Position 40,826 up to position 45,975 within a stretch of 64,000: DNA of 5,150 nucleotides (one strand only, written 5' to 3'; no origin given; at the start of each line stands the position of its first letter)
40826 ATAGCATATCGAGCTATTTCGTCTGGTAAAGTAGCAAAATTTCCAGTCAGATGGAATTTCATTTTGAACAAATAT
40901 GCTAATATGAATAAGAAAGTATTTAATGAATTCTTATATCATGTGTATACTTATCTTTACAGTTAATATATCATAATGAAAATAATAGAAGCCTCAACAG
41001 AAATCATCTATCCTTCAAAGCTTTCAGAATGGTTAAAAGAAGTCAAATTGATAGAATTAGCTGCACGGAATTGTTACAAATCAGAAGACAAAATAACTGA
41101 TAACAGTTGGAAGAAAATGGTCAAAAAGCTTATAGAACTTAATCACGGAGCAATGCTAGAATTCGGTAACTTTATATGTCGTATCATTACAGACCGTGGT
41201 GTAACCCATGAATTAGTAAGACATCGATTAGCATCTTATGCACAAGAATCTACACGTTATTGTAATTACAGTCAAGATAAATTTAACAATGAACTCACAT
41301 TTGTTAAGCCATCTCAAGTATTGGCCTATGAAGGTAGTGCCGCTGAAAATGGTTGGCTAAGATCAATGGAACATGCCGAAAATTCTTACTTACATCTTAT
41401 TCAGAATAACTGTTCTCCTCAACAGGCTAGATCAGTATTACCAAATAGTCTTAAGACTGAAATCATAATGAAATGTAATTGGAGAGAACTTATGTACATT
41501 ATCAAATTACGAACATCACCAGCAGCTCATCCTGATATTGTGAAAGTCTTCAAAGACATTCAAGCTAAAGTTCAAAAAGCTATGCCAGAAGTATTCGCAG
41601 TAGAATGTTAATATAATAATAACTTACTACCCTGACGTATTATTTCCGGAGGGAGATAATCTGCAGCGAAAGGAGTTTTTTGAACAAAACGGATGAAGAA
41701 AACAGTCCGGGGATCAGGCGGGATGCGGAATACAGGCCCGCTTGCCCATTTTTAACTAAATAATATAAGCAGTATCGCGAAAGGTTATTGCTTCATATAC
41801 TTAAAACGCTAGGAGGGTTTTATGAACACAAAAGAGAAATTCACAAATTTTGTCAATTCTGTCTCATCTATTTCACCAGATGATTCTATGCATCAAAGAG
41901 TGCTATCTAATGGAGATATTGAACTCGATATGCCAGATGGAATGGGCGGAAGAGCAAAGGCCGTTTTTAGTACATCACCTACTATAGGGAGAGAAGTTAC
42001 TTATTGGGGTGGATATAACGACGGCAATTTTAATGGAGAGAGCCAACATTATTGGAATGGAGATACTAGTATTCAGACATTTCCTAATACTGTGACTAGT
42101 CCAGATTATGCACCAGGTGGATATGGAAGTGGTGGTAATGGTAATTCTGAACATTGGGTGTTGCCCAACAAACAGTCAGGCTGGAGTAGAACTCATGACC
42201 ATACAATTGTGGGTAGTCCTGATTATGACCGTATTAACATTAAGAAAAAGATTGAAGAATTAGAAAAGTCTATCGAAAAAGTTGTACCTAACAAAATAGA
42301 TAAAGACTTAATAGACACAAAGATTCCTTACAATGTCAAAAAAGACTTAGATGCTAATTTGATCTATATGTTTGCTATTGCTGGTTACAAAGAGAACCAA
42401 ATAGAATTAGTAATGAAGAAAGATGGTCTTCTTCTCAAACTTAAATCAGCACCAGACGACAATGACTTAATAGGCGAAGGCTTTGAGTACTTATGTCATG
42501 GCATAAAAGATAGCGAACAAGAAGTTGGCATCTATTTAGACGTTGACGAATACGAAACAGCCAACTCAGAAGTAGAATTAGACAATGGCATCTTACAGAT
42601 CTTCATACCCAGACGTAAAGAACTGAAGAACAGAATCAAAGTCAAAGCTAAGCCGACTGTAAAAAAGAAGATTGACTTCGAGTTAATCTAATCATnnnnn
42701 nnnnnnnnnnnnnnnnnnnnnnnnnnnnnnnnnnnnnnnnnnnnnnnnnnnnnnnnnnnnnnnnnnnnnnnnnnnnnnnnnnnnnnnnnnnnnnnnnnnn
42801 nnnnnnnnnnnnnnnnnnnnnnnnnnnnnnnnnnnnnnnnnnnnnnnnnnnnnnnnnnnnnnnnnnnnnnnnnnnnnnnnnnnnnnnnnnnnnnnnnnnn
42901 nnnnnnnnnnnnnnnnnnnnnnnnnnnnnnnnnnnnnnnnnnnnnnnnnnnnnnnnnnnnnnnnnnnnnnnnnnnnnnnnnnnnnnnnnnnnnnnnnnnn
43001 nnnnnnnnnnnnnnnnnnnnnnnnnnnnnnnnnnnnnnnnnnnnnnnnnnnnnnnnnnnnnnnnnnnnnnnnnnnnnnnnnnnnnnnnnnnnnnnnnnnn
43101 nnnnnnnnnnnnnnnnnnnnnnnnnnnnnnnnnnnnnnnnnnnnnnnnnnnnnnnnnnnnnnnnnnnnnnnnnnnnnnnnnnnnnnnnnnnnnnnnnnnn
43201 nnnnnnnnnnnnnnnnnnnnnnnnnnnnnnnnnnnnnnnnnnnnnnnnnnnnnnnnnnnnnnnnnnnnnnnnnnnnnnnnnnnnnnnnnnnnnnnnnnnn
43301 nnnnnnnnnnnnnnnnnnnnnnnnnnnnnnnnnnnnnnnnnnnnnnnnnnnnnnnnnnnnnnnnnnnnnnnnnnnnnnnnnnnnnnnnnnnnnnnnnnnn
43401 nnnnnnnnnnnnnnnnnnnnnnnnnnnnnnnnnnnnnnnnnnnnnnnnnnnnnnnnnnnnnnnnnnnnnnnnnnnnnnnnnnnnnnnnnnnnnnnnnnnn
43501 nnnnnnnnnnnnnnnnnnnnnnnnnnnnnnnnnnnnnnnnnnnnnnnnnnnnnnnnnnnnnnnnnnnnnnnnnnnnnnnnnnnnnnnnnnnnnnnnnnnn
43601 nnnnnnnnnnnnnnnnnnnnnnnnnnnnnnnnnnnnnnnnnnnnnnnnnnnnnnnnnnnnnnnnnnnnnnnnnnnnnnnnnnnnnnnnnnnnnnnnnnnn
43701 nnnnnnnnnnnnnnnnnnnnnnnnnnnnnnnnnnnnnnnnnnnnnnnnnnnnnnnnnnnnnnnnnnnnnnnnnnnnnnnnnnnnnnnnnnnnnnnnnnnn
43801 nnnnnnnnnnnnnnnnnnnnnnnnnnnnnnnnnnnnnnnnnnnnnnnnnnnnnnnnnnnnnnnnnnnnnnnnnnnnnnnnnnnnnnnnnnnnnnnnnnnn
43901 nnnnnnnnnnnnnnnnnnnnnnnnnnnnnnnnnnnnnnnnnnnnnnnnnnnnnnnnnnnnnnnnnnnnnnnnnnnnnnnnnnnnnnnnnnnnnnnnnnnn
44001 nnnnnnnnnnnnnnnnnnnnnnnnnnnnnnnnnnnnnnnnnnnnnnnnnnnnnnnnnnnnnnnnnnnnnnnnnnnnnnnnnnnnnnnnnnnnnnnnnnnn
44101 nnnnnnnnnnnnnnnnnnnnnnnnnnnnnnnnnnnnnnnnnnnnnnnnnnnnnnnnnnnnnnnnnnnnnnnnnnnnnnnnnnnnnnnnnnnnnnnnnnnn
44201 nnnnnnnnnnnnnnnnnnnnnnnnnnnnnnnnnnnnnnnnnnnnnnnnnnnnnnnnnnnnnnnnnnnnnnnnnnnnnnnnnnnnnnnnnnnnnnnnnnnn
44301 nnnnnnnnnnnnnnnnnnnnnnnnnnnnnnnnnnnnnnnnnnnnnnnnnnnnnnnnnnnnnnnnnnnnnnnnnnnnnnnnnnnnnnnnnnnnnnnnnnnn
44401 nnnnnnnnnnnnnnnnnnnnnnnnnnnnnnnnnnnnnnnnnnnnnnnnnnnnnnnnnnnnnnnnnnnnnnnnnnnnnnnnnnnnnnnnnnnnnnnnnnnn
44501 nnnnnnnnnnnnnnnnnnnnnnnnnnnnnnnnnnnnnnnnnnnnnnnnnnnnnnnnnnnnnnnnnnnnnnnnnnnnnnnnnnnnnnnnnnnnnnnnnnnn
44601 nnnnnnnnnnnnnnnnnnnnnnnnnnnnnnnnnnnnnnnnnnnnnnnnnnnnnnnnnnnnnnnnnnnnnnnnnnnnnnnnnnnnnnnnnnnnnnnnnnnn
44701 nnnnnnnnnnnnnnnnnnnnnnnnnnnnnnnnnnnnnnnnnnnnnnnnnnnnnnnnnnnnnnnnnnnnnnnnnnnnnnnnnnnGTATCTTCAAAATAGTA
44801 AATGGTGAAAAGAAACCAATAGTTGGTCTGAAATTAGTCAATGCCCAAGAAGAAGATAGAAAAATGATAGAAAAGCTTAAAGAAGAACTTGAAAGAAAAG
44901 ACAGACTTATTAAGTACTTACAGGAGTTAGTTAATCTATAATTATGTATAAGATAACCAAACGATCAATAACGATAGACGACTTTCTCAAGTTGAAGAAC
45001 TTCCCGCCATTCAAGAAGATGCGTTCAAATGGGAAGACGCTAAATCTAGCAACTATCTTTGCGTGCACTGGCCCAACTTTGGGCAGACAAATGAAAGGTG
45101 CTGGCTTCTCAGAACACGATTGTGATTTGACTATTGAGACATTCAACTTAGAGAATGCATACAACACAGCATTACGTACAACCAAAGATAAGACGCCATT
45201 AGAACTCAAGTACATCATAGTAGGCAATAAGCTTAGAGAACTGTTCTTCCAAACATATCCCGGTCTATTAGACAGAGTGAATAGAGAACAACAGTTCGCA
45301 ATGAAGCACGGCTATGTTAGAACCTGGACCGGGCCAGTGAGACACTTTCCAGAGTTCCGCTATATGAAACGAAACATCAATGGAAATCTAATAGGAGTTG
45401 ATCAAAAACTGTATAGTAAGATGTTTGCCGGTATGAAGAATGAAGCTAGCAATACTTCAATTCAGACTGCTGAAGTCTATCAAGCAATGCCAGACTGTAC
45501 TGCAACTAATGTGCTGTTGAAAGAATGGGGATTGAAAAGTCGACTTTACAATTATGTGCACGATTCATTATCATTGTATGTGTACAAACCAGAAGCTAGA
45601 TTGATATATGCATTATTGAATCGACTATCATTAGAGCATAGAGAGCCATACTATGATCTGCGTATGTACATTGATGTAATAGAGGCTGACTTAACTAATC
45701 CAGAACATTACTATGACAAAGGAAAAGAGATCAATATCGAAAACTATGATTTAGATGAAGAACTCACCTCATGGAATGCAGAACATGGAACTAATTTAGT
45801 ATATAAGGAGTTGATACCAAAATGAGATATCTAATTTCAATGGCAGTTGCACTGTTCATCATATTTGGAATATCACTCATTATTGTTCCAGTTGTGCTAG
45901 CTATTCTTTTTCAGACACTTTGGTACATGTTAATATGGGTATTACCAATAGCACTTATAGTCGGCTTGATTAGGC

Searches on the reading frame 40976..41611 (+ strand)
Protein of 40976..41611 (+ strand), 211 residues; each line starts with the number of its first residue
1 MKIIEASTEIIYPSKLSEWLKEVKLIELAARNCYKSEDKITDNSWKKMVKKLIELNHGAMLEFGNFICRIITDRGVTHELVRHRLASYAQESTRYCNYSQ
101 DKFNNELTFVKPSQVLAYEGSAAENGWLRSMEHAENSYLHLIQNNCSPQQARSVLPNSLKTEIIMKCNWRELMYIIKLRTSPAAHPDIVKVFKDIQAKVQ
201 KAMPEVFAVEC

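Call 116: search_protein_families(library=pfam, proteins=[window:40976-41611:+], max_evalue=0.01)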
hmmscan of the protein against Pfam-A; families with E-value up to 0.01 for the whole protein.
window:40976-41611:+ (211 aa): 1 family
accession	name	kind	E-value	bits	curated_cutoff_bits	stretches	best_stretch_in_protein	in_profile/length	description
PF02511.20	Thy1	-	2.8e-42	145.1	24.8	1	21-205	8-191/191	Thymidylate synthase complementing protein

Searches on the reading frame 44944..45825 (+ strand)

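Call 71: search_protein_families(library=pfam, proteins=[window:44944-45825:+], max_evalue=0.01)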
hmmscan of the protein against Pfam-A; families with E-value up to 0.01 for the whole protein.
window:44944-45825:+ (293 aa): 1 family
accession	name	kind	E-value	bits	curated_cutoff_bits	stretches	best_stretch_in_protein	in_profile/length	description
PF00476.26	DNA_pol_A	-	3.8e-08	33.1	34.3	1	96-227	239-355/381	DNA polymerase family A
